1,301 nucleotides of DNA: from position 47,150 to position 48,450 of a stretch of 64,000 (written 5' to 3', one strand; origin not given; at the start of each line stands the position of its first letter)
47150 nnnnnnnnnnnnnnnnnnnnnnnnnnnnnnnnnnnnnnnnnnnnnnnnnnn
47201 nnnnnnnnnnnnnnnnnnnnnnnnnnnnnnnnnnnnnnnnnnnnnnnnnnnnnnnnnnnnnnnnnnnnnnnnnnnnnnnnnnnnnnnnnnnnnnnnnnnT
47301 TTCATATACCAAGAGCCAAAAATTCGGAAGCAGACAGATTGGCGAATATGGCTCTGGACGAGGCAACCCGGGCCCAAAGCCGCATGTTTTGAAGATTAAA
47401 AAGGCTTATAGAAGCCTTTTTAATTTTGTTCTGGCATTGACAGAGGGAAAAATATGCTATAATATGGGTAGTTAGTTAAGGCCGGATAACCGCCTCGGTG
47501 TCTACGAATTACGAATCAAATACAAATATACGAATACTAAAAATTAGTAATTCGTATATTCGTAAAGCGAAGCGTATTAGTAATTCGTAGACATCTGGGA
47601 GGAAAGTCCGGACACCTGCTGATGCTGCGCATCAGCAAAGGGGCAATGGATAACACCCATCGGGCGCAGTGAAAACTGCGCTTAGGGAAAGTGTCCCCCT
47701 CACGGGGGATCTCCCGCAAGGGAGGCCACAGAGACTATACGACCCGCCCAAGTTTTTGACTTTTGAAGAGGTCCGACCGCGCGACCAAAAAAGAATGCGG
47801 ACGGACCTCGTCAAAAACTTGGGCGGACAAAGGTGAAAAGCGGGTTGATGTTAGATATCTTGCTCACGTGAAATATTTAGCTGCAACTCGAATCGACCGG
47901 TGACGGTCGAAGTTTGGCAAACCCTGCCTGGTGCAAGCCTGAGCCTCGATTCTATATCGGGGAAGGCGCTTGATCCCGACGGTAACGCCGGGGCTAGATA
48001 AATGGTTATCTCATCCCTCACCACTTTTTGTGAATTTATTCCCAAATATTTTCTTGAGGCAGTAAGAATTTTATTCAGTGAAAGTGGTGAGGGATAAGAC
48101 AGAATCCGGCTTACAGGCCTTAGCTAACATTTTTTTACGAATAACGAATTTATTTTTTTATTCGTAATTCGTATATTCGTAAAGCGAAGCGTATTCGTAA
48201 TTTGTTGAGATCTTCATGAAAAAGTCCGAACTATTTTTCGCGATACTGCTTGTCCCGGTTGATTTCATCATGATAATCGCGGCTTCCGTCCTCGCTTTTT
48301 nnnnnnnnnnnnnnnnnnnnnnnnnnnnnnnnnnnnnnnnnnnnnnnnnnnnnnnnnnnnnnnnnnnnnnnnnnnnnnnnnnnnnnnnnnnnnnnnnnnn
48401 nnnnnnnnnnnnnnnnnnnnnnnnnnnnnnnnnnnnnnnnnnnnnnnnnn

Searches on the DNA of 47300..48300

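Call 75: search_rna_families(source=window, start=47300, end=48300, threshold=evalue, max_evalue=1)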
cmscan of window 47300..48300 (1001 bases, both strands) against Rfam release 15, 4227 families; matches with E-value up to 1: 4.
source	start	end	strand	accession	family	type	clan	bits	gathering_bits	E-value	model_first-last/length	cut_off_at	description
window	47544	48131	+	RF00010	RNaseP_bact_a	Gene; ribozyme;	CL00002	91.3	100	3.1e-28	1-367/367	no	Bacterial RNase P class A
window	47742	47827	-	RF03402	mir-957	Gene; miRNA;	-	19.4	66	0.32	1-77/77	no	mir-957 microRNA precursor family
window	48007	48101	-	RF04096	mir-4433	Gene; miRNA;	-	19.3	77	0.75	12-72/83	no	mir-4433 microRNA precursor family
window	48037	48085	-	RF01646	ceN63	Gene; snRNA; snoRNA; CD-box;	-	18.6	65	0.87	1-69/69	no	Caenorhabditis snoRNA ceN63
